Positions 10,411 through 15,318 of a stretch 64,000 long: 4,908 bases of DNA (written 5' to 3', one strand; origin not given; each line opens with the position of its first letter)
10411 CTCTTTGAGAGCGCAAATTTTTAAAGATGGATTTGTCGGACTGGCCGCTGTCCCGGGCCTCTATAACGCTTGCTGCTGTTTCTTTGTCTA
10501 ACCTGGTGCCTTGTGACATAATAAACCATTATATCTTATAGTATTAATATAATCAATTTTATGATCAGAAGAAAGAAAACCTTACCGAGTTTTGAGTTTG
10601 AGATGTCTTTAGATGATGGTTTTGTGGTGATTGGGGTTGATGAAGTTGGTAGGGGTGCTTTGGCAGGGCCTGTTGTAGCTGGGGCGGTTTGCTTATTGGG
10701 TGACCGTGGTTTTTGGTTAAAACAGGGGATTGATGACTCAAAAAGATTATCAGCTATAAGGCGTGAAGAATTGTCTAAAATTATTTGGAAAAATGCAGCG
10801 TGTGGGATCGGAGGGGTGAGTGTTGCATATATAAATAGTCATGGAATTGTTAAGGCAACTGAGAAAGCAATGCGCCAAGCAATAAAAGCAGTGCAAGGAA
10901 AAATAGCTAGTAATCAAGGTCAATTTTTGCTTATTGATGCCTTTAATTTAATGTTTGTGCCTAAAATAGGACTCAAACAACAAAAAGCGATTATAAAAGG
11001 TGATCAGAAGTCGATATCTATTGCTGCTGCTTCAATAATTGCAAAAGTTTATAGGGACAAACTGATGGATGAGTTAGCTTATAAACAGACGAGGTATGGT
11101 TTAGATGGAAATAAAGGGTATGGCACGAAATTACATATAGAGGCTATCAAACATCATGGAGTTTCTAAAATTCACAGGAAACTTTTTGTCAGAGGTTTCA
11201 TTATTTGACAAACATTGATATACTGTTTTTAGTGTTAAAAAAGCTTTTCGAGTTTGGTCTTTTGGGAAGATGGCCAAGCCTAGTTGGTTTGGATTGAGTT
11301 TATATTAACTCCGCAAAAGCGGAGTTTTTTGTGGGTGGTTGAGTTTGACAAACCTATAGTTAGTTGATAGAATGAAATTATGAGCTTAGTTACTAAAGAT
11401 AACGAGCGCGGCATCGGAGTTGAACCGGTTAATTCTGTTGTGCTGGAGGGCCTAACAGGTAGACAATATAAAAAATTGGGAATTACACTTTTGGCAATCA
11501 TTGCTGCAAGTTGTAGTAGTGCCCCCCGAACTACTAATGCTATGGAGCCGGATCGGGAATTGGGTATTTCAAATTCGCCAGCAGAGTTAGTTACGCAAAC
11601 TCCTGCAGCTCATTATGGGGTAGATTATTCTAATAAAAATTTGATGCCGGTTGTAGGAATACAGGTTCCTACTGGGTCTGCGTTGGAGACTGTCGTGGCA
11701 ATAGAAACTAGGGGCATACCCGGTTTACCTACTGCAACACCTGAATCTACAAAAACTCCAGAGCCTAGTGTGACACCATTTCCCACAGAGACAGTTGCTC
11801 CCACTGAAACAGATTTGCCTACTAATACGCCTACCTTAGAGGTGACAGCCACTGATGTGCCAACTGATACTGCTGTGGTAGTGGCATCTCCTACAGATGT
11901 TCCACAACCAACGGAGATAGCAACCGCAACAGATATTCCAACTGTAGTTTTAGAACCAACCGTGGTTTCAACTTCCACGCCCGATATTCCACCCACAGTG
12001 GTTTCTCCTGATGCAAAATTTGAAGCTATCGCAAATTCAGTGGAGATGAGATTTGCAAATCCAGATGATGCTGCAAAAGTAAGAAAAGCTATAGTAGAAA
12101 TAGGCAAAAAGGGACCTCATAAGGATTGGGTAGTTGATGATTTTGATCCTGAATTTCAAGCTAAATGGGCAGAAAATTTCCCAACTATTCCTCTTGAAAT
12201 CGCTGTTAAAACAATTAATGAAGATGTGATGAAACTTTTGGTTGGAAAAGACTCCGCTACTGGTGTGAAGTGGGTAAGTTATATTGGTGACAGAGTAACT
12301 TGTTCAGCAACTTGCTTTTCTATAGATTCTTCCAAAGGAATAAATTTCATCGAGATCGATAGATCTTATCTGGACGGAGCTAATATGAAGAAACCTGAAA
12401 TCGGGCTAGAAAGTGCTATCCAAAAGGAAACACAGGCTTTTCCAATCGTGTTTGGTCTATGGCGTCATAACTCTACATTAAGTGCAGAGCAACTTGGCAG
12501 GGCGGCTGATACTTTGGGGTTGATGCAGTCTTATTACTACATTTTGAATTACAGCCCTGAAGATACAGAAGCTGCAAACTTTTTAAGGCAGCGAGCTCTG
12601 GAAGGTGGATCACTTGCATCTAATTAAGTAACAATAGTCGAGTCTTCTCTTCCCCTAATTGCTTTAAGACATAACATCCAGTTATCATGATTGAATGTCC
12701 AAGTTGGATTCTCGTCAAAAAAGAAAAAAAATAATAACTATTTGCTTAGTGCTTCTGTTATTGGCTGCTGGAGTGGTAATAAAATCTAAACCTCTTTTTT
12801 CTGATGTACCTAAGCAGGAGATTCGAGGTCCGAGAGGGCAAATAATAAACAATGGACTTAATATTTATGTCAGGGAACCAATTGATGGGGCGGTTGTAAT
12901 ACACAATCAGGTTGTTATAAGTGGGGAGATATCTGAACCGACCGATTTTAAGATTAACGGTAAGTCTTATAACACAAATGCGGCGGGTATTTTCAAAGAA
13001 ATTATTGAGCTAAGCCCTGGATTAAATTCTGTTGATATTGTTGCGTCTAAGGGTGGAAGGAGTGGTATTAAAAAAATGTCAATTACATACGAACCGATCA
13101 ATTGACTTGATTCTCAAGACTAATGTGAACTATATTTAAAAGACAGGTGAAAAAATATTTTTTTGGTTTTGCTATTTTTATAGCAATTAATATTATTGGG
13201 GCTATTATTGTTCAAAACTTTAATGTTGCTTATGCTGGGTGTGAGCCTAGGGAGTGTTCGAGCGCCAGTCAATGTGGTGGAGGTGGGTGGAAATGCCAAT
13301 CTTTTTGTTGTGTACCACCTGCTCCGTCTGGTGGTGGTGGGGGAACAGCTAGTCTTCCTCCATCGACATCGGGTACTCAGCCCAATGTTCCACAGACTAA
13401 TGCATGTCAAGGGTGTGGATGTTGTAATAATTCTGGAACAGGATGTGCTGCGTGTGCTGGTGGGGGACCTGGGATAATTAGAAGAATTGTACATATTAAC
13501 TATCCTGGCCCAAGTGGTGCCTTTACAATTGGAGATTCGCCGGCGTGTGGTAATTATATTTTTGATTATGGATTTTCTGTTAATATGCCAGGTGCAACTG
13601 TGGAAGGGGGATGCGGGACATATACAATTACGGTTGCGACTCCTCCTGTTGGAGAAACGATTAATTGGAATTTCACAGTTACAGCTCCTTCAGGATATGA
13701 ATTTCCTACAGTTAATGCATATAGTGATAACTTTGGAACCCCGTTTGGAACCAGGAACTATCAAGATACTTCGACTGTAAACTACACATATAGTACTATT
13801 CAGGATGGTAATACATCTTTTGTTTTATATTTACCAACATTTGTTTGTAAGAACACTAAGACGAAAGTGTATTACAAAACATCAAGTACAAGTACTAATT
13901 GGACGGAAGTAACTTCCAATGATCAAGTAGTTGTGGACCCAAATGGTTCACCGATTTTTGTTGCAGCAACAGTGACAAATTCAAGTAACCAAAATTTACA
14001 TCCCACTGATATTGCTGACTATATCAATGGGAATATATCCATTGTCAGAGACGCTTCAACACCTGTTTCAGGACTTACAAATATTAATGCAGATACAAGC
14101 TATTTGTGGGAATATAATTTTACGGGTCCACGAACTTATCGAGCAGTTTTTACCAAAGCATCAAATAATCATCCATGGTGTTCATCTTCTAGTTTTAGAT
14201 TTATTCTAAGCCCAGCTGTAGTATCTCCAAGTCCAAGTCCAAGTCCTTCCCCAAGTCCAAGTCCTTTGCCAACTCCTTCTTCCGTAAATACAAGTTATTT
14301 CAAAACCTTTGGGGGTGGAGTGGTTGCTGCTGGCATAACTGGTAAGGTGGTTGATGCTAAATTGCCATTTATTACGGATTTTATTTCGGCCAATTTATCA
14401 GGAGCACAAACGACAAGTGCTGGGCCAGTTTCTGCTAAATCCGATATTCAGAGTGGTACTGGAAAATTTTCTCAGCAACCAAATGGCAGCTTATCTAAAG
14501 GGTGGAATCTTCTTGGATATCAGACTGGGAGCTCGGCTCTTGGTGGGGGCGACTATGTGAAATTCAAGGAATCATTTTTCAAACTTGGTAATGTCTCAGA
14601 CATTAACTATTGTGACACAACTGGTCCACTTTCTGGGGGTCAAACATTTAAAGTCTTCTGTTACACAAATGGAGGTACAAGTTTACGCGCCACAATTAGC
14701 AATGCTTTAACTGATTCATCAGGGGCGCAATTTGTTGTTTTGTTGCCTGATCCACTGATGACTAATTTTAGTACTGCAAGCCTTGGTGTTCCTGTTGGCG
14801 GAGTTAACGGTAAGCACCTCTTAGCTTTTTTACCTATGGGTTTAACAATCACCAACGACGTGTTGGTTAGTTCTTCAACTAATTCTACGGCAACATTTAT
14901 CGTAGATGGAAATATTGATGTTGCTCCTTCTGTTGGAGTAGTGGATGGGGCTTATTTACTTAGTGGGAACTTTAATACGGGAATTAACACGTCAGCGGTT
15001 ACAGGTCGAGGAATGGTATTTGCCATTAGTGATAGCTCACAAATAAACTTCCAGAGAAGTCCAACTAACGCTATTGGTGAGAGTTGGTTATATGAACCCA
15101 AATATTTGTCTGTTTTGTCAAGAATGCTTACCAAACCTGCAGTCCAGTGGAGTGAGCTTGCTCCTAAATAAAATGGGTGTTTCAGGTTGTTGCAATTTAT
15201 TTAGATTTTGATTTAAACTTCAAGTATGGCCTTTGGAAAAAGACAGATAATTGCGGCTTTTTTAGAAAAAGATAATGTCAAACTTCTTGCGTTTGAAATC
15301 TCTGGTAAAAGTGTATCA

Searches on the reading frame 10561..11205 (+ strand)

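Call 63: search_protein_families(library=pfam, proteins=[window:10561-11205:+], max_evalue=0.001)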
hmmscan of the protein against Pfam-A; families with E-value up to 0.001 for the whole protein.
window:10561-11205:+ (215 aa): 1 family
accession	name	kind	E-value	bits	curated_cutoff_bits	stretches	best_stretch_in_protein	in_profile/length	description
PF01351.25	RNase_HII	-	5.8e-34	118.2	25.8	1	24-210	1-197/199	Ribonuclease HII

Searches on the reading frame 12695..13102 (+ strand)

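Call 11: search_protein_families(library=pfam, proteins=[window:12695-13102:+], max_evalue=0.01)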
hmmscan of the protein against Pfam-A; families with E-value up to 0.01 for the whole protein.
window:12695-13102:+ (136 aa): 1 family
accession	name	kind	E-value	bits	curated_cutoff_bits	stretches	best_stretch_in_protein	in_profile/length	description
PF09136.16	Glucodextran_B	-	4.4e-05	23.8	27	1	58-119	4-67/83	Glucodextranase, domain B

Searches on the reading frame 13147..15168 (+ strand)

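Call 11: search_protein_families(library=pfam, proteins=[window:13147-15168:+], max_evalue=0.01)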
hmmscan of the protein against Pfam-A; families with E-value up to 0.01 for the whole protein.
window:13147-15168:+ (674 aa): 1 family
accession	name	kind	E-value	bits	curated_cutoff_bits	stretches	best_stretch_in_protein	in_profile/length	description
PF22759.1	E217_GP41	-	0.0098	15.6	27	0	236-318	132-215/279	Baseplate hub gp41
